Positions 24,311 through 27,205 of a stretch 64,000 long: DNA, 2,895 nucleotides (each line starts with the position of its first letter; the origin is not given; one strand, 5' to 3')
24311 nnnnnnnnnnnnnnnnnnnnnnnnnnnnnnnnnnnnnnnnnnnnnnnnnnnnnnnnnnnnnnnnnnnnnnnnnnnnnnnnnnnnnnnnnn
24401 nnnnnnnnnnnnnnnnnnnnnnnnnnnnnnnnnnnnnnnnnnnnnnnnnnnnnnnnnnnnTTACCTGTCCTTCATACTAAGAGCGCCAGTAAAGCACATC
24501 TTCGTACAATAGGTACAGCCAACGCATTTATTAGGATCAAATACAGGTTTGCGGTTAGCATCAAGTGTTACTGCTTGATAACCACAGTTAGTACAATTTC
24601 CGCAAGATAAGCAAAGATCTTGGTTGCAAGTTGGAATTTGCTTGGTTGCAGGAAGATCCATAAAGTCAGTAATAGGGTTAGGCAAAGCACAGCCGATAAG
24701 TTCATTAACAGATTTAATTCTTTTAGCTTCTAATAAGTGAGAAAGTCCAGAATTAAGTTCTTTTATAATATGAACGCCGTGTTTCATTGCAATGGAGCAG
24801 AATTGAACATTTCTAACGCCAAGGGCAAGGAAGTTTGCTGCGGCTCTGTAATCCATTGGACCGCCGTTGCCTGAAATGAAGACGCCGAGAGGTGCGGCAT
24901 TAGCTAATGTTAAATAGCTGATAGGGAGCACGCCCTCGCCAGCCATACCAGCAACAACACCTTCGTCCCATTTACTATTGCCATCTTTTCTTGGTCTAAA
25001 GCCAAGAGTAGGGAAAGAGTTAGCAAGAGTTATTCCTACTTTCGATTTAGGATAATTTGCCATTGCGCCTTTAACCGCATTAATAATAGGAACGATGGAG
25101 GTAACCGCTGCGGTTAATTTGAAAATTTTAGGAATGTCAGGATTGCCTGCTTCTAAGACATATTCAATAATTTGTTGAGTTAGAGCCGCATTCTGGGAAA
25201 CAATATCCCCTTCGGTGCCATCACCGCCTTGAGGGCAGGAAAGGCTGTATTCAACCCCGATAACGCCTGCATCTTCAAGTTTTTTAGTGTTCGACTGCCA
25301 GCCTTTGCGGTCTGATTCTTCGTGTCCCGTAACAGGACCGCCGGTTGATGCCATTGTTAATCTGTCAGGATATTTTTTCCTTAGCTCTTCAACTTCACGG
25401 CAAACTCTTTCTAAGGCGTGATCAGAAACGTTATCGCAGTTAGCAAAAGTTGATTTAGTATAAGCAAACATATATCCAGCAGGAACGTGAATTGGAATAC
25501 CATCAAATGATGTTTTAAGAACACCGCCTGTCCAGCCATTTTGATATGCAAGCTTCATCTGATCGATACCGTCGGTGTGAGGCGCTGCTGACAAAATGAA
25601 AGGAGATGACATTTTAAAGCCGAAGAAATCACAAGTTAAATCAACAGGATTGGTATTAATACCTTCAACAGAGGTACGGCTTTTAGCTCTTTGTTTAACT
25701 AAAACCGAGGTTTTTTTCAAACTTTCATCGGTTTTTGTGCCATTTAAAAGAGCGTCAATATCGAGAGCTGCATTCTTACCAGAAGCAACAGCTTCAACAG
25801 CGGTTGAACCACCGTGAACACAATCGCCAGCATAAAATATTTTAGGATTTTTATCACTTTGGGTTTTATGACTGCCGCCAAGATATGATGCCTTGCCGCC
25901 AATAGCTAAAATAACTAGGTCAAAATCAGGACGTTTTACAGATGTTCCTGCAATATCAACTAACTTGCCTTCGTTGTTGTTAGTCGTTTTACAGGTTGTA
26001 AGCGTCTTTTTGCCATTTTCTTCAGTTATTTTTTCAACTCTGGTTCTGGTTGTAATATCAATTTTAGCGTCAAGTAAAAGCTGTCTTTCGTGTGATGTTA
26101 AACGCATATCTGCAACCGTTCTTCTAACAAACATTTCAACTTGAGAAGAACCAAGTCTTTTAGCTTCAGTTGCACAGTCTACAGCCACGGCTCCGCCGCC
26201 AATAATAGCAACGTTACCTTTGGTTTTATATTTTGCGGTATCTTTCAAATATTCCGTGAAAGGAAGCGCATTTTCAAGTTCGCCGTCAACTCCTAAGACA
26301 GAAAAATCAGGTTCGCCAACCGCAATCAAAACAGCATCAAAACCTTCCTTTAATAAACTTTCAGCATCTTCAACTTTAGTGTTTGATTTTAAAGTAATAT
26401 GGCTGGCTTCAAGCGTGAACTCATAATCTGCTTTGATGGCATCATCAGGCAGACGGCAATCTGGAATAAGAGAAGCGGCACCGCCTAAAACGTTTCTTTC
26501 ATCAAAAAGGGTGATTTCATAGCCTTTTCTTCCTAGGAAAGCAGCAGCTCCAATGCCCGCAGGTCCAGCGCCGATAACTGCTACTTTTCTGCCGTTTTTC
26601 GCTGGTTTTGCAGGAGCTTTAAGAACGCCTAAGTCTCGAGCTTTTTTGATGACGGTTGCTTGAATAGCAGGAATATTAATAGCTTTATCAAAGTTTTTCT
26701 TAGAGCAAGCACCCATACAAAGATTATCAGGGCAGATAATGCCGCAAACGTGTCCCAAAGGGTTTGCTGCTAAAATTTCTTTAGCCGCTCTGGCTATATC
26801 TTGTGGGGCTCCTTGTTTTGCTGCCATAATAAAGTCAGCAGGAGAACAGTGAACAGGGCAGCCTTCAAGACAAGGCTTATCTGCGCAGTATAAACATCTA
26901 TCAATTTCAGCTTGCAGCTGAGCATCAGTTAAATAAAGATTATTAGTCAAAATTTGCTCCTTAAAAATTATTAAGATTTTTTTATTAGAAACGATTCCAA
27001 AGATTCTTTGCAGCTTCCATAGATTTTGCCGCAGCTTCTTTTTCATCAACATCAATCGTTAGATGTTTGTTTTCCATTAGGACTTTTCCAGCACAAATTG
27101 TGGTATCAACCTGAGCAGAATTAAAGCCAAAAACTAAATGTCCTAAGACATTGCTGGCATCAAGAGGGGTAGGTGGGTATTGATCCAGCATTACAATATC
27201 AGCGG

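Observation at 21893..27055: XdhD-like Mo enzyme lacking an FAD subunit sits 1 nt from a DPD-like flavo-FeS protein, a predicted electron-transfer pair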

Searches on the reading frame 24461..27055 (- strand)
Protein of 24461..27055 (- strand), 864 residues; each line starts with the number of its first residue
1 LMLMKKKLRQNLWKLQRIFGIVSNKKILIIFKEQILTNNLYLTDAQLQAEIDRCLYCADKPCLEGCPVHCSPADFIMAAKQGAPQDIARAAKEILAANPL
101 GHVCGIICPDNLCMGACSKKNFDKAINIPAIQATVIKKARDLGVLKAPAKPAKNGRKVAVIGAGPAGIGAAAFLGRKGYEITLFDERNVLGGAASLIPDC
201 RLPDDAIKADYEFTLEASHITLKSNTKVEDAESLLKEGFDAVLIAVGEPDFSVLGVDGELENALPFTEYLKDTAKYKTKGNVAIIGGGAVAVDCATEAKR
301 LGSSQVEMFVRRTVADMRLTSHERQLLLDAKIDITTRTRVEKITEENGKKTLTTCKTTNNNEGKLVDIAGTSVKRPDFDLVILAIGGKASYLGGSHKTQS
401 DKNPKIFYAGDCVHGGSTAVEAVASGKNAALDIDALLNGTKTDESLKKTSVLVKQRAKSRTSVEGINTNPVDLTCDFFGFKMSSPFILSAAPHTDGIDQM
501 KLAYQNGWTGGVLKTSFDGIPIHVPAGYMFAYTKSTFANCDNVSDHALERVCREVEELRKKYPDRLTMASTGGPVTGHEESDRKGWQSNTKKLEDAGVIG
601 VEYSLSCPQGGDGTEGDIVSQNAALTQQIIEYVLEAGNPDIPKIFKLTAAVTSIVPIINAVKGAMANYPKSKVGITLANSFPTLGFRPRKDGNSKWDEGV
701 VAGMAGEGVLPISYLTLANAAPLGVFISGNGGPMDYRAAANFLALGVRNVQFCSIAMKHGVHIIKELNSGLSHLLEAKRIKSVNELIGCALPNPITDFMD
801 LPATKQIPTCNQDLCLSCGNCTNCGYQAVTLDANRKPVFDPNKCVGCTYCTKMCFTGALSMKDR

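Call 4: search_protein_families(library=pfam, proteins=[window:24461-27055:-])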
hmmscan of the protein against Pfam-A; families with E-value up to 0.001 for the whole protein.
window:24461-27055:- (864 aa): 11 families
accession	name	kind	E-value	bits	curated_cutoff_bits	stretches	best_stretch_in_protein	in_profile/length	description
PF07992.20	Pyr_redox_2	-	5.6e-27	95.3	26.1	1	157-426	2-291/291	Pyridine nucleotide-disulphide oxidoreductase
PF14691.11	Fer4_20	-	5.9e-19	68.4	25.8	1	40-141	10-110/113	Dihydroprymidine dehydrogenase domain II, 4Fe-4S cluster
PF00070.33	Pyr_redox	-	3.6e-11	43.8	22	1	281-353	1-78/82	Pyridine nucleotide-disulphide oxidoreductase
PF13738.12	Pyr_redox_3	-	1.8e-10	41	30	1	241-359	127-254/305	Pyridine nucleotide-disulphide oxidoreductase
PF13450.12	NAD_binding_8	-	3.8e-10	40.3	21.9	1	160-212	1-48/68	NAD(P)-binding Rossmann-like domain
PF12831.13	FAD_oxidored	-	6.8e-07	29.4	27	1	158-195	2-39/416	FAD dependent oxidoreductase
PF01262.27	AlaDh_PNT_C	-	1.3e-06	28.5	23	0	278-321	27-69/214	Alanine dehydrogenase/PNT, C-terminal domain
PF01266.30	DAO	-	3.6e-05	23.9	27.9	1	157-195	1-39/353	FAD dependent oxidoreductase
PF01134.28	GIDA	-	3.7e-05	23.4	22.1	0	157-186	1-30/391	Glucose inhibited division protein A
PF00037.32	Fer4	-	4.8e-05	23.4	21.1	1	837-859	1-23/24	4Fe-4S binding domain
PF14697.11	Fer4_21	-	0.00025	21.6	35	1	811-861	4-59/59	4Fe-4S dicluster domain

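Call 5: search_protein_families(library=ncbifam, proteins=[window:24461-27055:-])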
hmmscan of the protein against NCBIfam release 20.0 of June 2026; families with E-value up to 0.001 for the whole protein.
window:24461-27055:- (864 aa): 62 families (the best 25 are shown)
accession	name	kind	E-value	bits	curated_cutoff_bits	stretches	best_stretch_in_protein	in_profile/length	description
NF009410.0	PRK12771.1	subfamily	1.2e-65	222.1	516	1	59-457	47-465/566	NAD(P)-binding protein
NF006183.0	PRK08318.1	equivalog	1.3e-59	202.1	335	1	472-862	3-398/422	NAD-dependent dihydropyrimidine dehydrogenase subunit PreA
NF009454.0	PRK12814.1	equivalog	3.8e-48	164.3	916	1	59-447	101-510/657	putative NADPH-dependent glutamate synthase small subunit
NF009414.0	PRK12778.1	equivalog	1.3e-46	159.2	1103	1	39-438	316-750/752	bifunctional dihydroorotate dehydrogenase B NAD binding subunit/NADPH-dependent glutamate synthase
TIGR03315.1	Se_ygfK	equivalog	9.1e-46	155.8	835.3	1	57-446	442-845/1012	putative selenate reductase subunit YgfK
TIGR01316.1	gltA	equivalog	2.8e-45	154.9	471.75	1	39-436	13-448/449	NADPH-dependent glutamate synthase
NF010590.0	PRK13984.1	equivalog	1.6e-38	132.3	946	1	45-440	183-609/611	putative oxidoreductase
TIGR01318.1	gltD_gamma_fam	subfamily_domain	3.8e-38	131.3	482.95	1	42-335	30-338/467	glutamate synthase, small subunit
NF009409.0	PRK12770.1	subfamily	2.1e-32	112.6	343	1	149-442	12-355/360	putative glutamate synthase subunit beta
NF009413.0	PRK12775.1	equivalog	2.7e-32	111.5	1895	1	47-451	326-767/1006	putative trifunctional 2-polyprenylphenol hydroxylase/glutamate synthase subunit beta/ferritin domain-containing protein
TIGR01317.1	GOGAT_sm_gam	subfamily_domain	3.3e-31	108.7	447.7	1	42-440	32-481/485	glutamate synthase small subunit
NF009451.0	PRK12809.1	equivalog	4.5e-31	107.8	1154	1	42-320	198-492/639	formate-dependent uric acid utilization protein YgfT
NF045663.1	diclust_near_Sec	equivalog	2.1e-30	105.5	530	2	46-250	4-201/759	pyridine nucleotide-disulfide oxidoreductase/dicluster-binding protein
NF009408.0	PRK12769.1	equivalog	4.2e-30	104.5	1003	1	42-318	215-507/659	formate-dependent uric acid utilization protein AegA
NF009415.0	PRK12779.1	equivalog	8.3e-25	86.8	1519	1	63-491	211-677/944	putative bifunctional glutamate synthase subunit beta/2-polyprenylphenol hydroxylase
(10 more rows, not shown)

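Call 10: search_solved_structures(query=window:24461-26950:-)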
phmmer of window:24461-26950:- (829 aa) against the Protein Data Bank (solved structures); distinct sequences matched with E-value up to 0.001: 20.
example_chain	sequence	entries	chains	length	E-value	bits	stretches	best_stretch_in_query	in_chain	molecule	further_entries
1gt8_A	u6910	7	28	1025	1.8e-61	211.7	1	15-757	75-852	DIHYDROPYRIMIDINE DEHYDROGENASE | Dihydropyrimidine dehydrogenase [NADP(+)]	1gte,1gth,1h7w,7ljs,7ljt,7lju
1h7x_A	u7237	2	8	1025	3.7e-60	207.4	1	15-757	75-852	DIHYDROPYRIMIDINE DEHYDROGENASE | Dihydropyrimidine dehydrogenase [NADP(+)]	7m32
7m31_A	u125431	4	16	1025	5.2e-60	206.9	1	15-757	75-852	Dihydropyrimidine dehydrogenase [NADP(+)]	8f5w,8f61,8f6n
5jca_L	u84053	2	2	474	1.3e-32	116.3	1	14-400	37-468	NADH-dependent Ferredoxin:NADP Oxidoreductase (NfnI) subunit alpha | NADH-dependent Ferredoxin:NADP Oxidoreductase subunit alpha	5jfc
8oh5_C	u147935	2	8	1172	3.7e-32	114.8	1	25-405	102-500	Formate dehydrogenase-O, major subunit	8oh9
9n5u_A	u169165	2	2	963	1.5e-30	109.5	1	25-405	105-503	NfnA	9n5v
9bov_A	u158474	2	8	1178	5.9e-30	107.5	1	25-405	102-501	Molybdopterin oxidoreductase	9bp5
4ylf_B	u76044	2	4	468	3.1e-29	105.1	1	13-404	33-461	Dihydropyrimidine dehydrogenase subunit A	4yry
5vj7_A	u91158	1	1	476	4.4e-29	104.6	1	14-398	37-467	Oxidoreductase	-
2vdc_G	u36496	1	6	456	2.4e-24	89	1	8-283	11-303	GLUTAMATE SYNTHASE [NADPH] SMALL CHAIN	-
6s6s_G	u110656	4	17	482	3.1e-24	88.6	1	8-283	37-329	Glutamate synthase [NADPH] small chain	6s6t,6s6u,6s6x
7mfm_I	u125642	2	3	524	5.9e-22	81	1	30-276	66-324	Glutamate synthase (NADPH) small chain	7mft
1ps9_A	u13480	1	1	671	2e-11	46.2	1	76-270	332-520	2,4-dienoyl-CoA reductase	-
6qkg_A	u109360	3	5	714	1.3e-08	36.9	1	114-305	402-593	NCR A | NCR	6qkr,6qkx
7aaw_A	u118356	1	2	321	6.4e-07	31.3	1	123-379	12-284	Thioredoxin reductase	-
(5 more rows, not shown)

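Call 21: find_homologous_proteins(query=window:24461-26950:-, max_evalue=1e-30)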
Query window:24461-26950:- (829 aa): 1398 proteins with E <= 1e-30 among 8000 candidates; the best 120 are listed.
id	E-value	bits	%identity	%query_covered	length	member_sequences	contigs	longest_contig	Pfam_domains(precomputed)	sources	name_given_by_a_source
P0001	0.0e+0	1897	100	100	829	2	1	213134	PF13450.13,PF14691.12,PF07992.21,PF00070.34,PF13738.13,PF01262.28,PF12831.14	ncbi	ncbi:MAG: FAD-dependent oxidoreductase [Alphaproteobacteria bacterium]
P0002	0.0e+0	1353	70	100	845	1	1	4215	PF14697.12,PF01266.31,PF13450.13,PF14691.12,PF07992.21,PF00070.34,PF13738.13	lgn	-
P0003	0.0e+0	1321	68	100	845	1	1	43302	PF14697.12,PF13450.13,PF14691.12,PF07992.21,PF00070.34,PF13738.13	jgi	jgi:dihydropyrimidine dehydrogenase (NAD+) subunit PreT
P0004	0.0e+0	1146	62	100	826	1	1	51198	PF01593.31,PF13450.13,PF14691.12,PF07992.21,PF00070.34,PF13738.13,PF03486.21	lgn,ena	-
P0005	0.0e+0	1144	61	100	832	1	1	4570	PF01593.31,PF13450.13,PF14691.12,PF07992.21,PF00070.34,PF13738.13,PF03486.21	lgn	-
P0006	0.0e+0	1133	61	100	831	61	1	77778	PF13450.13,PF14691.12,PF07992.21,PF00070.34,PF13738.13,PF12831.14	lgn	-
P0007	0.0e+0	1124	61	100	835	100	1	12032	PF13450.13,PF14691.12,PF07992.21,PF00070.34,PF13738.13,PF12838.13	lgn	-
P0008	0.0e+0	1099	59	100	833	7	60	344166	PF13450.13,PF14691.12,PF07992.21,PF00070.34,PF13738.13,PF03486.21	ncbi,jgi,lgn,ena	jgi:dihydropyrimidine dehydrogenase (NAD+) subunit PreT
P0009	0.0e+0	1096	59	100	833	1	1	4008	PF01593.31,PF13450.13,PF14691.12,PF07992.21,PF00070.34,PF13738.13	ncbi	-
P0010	0.0e+0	1057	58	100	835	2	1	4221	PF13450.13,PF14691.12,PF07992.21,PF13738.13,PF03486.21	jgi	-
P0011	0.0e+0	1044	58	100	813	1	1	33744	PF13450.13,PF14691.12,PF07992.21,PF00070.34,PF13738.13,PF01262.28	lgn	-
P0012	0.0e+0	1031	57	99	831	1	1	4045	PF14697.12,PF01593.31,PF13450.13,PF14691.12,PF07992.21,PF00070.34,PF13738.13,PF03486.21,PF01180.28,PF12838.13,PF01134.29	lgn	-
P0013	0.0e+0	1031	57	100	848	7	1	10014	PF13450.13,PF14691.12,PF07992.21,PF13738.13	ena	-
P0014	0.0e+0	1028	56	99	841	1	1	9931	PF13450.13,PF14691.12,PF07992.21,PF00070.34,PF13738.13,PF03486.21,PF01180.28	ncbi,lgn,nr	ncbi:MAG: FAD-dependent oxidoreductase [Oligoflexia bacterium]|nr:FAD-dependent oxidoreductase [Olig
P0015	0.0e+0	1027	56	99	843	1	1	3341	PF13450.13,PF14691.12,PF07992.21,PF00070.34,PF13738.13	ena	-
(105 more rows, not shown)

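Call 22: find_encoding_contigs(protein=P0001, flank=10000, max_places=2)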
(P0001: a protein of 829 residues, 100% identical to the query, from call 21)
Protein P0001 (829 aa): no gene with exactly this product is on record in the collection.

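Call 23: find_encoding_contigs(protein=P0003, flank=10000, max_places=2)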
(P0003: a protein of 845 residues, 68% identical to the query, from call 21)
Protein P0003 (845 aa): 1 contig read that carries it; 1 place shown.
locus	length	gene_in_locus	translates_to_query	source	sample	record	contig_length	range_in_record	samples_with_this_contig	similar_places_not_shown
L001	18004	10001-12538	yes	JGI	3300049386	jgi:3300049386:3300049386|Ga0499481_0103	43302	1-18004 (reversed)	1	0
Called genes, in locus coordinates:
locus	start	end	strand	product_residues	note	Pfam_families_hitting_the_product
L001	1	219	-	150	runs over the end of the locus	PF02639:DUF188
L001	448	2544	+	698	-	PF22673:MCP-like_PDC_1, PF02743:dCache_1, PF00672:HAMP (weak), PF00015:MCPsignal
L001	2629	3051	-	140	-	-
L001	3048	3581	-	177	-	-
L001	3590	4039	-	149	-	-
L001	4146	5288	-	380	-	PF12804:NTP_transf_3, PF03266:NTPase_1, PF10649:DUF2478 (weak)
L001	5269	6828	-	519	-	PF00291:PALP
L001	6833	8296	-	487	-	PF00291:PALP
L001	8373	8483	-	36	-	-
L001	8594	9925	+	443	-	PF01979:Amidohydro_1, PF07969:Amidohydro_3 (faint)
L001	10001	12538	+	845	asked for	PF14691:Fer4_20, PF13738:Pyr_redox_3 (faint), PF00070:Pyr_redox (faint), PF07992:Pyr_redox_2, PF13450:NAD_binding_8, PF14697:Fer4_21 (weak)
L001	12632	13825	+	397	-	PF02729:OTCace_N, PF00185:OTCace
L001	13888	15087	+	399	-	PF01546:Peptidase_M20, PF07687:M20_dimer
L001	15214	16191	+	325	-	PF13419:HAD_2 (faint)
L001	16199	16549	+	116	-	-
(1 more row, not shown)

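Call 24: find_encoding_contigs(protein=P0008, flank=10000, max_places=2)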
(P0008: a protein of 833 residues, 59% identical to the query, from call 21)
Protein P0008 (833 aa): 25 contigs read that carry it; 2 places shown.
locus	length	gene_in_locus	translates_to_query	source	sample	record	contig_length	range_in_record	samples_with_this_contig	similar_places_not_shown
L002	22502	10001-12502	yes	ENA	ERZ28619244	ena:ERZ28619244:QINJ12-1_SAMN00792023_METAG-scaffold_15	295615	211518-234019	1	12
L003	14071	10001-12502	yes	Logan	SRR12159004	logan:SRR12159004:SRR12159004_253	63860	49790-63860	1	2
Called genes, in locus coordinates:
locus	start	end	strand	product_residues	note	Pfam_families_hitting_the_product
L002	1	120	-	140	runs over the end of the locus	PF02699:YajC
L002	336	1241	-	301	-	PF20573:DUF6782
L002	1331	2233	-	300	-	PF20573:DUF6782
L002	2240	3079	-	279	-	PF20573:DUF6782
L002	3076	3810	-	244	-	-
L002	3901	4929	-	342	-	PF20573:DUF6782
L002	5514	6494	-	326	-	PF20573:DUF6782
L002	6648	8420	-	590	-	PF20573:DUF6782, PF10263:SprT-like (faint), PF20573:DUF6782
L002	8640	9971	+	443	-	PF01979:Amidohydro_1, PF07969:Amidohydro_3 (faint)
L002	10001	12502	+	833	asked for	PF14691:Fer4_20, PF00070:Pyr_redox (faint), PF03486:HI0933_like (faint), PF07992:Pyr_redox_2, PF13450:NAD_binding_8, PF13738:Pyr_redox_3 (weak)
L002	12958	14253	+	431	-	PF02729:OTCace_N, PF00185:OTCace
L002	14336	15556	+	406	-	PF01546:Peptidase_M20, PF07687:M20_dimer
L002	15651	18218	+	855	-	PF00111:Fer2 (weak), PF13085:Fer2_3 (weak), PF01799:Fer2_2, PF01315:Ald_Xan_dh_C, PF02738:MoCoBD_1, PF20256:MoCoBD_2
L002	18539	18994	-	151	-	PF00857:Isochorismatase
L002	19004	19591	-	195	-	PF00881:Nitroreductase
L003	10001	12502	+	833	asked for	PF14691:Fer4_20, PF00070:Pyr_redox (faint), PF03486:HI0933_like (faint), PF07992:Pyr_redox_2, PF13450:NAD_binding_8, PF13738:Pyr_redox_3 (weak)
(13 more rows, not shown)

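Call 26: find_related_loci(query=A1, collection=genome_contigs, flank=10000)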
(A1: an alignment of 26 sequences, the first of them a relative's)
Query A1 (829 aa) in genome_contigs; peptide patterns used: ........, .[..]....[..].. (x = any residue, [..] = any of these).
599 stretches matched a pattern (row limit reached: there are more); 566 encode a relative of the query (tblastn E <= 1e-3); the best 80 are kept; 80 distinct loci.
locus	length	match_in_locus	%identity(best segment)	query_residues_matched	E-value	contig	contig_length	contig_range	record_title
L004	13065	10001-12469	61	1-829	0e+0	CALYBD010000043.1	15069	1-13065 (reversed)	MAG: uncultured Alphaproteobacteria bacterium isolate BRZ_CT__bin99 genome assembly, contig: BRZ_CT__NODE_4856_length_15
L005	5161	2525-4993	61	1-829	0e+0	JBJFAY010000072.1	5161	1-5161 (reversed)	MAG: Alphaproteobacteria bacterium isolate PUUB15_bin.049 NODE_20031_length_5161_cov_5.802193, whole genome shotgun sequ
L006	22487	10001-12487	61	1-829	0e+0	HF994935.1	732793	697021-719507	Acetobacter sp. CAG:977 genomic scaffold, scf102, whole genome shotgun sequence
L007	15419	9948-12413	59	1-829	0e+0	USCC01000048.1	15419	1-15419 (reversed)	uncultured Rhodospirillaceae bacterium isolate UMGS1574 genome assembly, contig: NODE_2025_length_15419_cov_4.465764, wh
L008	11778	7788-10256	54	6-829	0e+0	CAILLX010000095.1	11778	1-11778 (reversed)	uncultured bacterium isolate AlinenLipids_bin-9350 genome assembly, contig: bin-9350:095/243, whole genome shotgun seque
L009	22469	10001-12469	61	1-829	0e+0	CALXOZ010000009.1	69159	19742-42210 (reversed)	MAG: uncultured Alphaproteobacteria bacterium isolate BRZ_E__bin160 genome assembly, contig: BRZ_E__NODE_672_length_6915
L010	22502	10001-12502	56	1-829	0e+0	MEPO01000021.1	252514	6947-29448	MAG: Bdellovibrionales bacterium GWA1_52_35 gwa1_scaffold_4, whole genome shotgun sequence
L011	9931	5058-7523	56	6-829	0e+0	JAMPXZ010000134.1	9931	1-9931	MAG: Oligoflexia bacterium isolate R2F_R2FSRR_metabat.55 R2F_C3949, whole genome shotgun sequence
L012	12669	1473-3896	55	6-829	0e+0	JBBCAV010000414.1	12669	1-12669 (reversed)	Bdellovibrionota bacterium FG-2 24156C00414.1, whole genome shotgun sequence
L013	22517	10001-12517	53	5-829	0e+0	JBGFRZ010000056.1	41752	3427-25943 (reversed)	MAG: Ignavibacteria bacterium isolate BA1A30.2019.Bin.46 NODE_498_length_41752_cov_11.272561, whole genome shotgun seque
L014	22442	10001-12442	55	2-829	0e+0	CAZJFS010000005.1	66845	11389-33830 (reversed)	MAG TPA_asm: uncultured bacterium isolate SRP089250_co1_123 genome assembly, contig: NODE_484_length_66845_cov_5.047387,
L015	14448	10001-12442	53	4-829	0e+0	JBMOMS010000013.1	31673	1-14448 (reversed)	MAG: Chloroflexota bacterium isolate Betzabe_MAG056 MAG056_13, whole genome shotgun sequence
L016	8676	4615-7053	54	5-829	0e+0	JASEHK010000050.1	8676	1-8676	MAG: Endomicrobiia bacterium isolate Yes70-21 NODE_50_length_8676_cov_3.647721, whole genome shotgun sequence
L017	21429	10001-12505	55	1-829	0e+0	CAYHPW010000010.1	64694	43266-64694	MAG TPA_asm: uncultured Bacteriovoracaceae bacterium isolate ERP119705_co14_164 genome assembly, contig: NODE_215_length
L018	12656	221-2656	54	5-829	0e+0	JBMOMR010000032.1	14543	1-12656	MAG: Chloroflexota bacterium isolate Betzabe_MAG055 MAG055_32, whole genome shotgun sequence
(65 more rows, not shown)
